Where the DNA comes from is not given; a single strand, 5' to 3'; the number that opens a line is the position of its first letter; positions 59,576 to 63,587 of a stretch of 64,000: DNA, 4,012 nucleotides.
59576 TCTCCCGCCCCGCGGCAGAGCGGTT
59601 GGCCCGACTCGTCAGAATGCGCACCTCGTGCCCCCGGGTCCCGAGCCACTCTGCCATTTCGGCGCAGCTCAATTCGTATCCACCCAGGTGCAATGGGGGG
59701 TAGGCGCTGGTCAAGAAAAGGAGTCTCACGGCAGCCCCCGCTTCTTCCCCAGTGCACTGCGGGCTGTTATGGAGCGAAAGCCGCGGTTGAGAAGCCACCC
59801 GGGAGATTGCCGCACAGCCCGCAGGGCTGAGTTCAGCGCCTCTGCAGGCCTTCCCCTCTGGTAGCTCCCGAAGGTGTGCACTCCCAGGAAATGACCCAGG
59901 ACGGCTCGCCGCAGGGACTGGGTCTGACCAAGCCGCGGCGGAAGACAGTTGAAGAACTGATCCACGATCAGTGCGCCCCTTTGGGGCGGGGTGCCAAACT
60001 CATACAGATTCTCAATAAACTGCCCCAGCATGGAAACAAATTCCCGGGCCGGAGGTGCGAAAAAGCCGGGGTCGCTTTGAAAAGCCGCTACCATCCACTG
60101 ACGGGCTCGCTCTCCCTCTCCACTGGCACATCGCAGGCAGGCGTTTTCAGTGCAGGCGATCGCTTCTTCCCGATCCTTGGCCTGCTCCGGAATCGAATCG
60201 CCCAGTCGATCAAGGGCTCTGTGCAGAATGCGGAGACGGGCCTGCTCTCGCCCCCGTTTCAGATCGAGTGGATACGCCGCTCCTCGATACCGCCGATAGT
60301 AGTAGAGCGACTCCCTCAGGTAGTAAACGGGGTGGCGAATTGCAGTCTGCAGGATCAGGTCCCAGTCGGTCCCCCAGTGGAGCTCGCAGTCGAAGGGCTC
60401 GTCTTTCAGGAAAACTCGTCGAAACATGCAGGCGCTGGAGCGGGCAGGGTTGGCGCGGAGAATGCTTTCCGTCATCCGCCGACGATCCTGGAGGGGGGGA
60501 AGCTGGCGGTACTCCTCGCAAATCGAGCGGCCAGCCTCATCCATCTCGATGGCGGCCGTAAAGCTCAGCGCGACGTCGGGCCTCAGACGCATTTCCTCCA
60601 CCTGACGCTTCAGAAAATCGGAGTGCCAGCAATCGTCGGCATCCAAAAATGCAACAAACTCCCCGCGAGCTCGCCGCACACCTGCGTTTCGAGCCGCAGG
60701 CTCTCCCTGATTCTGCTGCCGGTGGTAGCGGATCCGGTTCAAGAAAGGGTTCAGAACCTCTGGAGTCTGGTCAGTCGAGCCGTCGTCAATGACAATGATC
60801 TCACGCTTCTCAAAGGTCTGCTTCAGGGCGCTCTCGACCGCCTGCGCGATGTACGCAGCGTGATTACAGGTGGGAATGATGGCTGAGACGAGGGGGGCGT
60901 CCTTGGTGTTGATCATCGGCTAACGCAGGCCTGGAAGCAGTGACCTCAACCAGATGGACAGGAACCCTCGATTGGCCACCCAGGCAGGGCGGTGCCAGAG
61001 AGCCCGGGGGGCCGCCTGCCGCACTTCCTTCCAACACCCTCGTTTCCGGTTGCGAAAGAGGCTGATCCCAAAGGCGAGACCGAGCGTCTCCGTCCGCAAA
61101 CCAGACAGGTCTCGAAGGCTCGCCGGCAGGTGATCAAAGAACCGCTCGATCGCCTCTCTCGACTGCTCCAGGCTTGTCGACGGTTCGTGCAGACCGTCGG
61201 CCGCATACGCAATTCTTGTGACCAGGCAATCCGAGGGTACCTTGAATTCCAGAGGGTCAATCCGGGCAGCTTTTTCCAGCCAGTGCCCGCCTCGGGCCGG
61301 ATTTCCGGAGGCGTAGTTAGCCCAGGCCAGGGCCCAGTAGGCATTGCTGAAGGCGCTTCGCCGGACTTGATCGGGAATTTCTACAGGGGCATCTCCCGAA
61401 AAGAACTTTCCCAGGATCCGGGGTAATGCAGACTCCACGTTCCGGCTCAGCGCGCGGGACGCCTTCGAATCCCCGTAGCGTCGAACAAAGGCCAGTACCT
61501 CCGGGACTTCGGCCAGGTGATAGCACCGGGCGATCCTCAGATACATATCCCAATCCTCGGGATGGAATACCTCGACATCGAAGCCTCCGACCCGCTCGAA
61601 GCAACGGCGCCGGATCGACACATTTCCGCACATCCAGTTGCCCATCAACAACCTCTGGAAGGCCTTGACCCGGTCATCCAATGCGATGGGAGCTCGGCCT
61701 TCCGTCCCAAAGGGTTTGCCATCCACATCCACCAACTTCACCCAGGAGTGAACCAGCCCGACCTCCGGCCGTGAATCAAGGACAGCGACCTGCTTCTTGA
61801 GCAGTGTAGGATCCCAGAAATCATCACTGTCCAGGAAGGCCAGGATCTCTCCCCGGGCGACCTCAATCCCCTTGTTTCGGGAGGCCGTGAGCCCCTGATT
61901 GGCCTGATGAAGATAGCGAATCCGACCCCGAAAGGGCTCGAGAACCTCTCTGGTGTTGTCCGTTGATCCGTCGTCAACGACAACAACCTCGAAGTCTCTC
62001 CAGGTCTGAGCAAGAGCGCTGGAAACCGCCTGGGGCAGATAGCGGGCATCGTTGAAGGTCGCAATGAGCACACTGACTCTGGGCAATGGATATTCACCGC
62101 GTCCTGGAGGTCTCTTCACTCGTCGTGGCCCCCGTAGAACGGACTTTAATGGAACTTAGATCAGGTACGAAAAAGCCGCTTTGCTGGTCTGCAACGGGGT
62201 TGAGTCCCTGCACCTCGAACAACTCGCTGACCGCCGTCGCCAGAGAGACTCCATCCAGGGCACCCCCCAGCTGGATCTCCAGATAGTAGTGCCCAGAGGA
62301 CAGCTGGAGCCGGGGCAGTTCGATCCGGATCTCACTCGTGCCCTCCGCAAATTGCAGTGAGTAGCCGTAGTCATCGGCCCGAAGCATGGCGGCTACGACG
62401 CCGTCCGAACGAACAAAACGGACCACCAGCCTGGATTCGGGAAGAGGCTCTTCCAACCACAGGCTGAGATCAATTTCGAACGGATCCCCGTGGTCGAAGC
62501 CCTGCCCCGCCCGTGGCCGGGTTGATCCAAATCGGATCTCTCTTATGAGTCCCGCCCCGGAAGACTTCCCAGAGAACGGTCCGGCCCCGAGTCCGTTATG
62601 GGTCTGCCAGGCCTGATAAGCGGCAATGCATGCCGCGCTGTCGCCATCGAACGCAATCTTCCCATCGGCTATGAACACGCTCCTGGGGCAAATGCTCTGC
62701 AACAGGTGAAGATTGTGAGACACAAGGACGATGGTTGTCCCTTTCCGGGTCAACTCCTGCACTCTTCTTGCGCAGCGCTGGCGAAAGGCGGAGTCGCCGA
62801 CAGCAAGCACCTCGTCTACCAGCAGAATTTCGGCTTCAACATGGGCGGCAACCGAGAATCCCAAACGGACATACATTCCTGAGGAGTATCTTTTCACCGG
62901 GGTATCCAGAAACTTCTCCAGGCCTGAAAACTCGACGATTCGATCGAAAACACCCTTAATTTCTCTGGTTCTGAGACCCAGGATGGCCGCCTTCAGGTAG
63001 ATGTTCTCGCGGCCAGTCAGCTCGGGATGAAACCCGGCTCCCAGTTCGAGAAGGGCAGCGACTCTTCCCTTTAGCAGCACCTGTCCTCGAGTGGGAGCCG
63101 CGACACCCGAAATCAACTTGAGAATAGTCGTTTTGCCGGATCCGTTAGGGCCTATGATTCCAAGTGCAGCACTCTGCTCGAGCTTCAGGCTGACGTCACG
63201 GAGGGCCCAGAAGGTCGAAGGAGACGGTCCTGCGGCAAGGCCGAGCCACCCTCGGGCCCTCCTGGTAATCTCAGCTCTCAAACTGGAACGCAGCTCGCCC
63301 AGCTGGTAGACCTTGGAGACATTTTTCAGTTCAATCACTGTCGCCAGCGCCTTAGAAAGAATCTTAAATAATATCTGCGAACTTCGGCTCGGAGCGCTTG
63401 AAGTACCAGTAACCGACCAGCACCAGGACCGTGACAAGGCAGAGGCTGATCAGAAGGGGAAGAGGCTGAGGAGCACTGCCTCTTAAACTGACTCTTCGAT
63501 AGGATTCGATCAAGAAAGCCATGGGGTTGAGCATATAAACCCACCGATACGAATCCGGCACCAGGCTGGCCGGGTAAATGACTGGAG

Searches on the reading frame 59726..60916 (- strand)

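Call 76: search_protein_families(library=pfam, proteins=[window:59726-60916:-], max_evalue=0.001)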
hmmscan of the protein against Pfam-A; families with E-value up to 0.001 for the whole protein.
window:59726-60916:- (396 aa): 4 families
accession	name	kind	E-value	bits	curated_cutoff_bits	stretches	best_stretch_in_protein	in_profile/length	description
PF00535.33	Glycos_transf_2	-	7.2e-36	124.1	23.3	1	11-168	1-163/168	Glycosyl transferase family 2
PF10111.15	Glyco_tranf_2_2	-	2.4e-14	53.9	27.3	1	12-196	2-204/276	Glycosyltransferase like family 2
PF13641.12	Glyco_tranf_2_3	-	1.7e-12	48.3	27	1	10-117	3-118/230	Glycosyltransferase like family 2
PF13704.12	Glyco_tranf_2_4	-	3.9e-05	24.5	27.5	1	18-108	2-96/98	Glycosyl transferase family 2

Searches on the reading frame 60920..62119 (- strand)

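Call 76: search_protein_families(library=pfam, proteins=[window:60920-62119:-], max_evalue=0.001)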
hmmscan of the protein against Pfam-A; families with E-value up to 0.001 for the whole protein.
window:60920-62119:- (399 aa): 4 families
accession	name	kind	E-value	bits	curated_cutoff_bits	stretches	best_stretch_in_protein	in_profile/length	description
PF00535.33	Glycos_transf_2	-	5.7e-35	121.1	23.3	1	16-128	1-117/168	Glycosyl transferase family 2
PF10111.15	Glyco_tranf_2_2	-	2.1e-21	77.1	27.3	1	37-208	24-212/276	Glycosyltransferase like family 2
PF13641.12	Glyco_tranf_2_3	-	7.9e-18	65.8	27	1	13-198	1-196/230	Glycosyltransferase like family 2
PF13632.12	Glyco_trans_2_3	-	7.4e-05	23.1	27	1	94-208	3-119/198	Glycosyl transferase family group 2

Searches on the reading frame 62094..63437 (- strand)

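Call 76: search_protein_families(library=pfam, proteins=[window:62094-63437:-], max_evalue=0.001)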
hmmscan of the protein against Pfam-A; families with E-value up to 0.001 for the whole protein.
window:62094-63437:- (447 aa): 4 families
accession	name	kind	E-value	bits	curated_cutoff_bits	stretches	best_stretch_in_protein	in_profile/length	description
PF00005.33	ABC_tran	-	9.8e-19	68.8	25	1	79-210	1-135/137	ABC transporter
PF13304.12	AAA_21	-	5.6e-05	23.8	27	1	93-113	3-23/304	AAA domain, putative AbiEii toxin, Type IV TA system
PF02463.25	SMC_N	-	0.00021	21.2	40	0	91-109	26-44/220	RecF/RecN/SMC N terminal domain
PF13476.12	AAA_23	-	0.00099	20.2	27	0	93-109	23-39/201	AAA domain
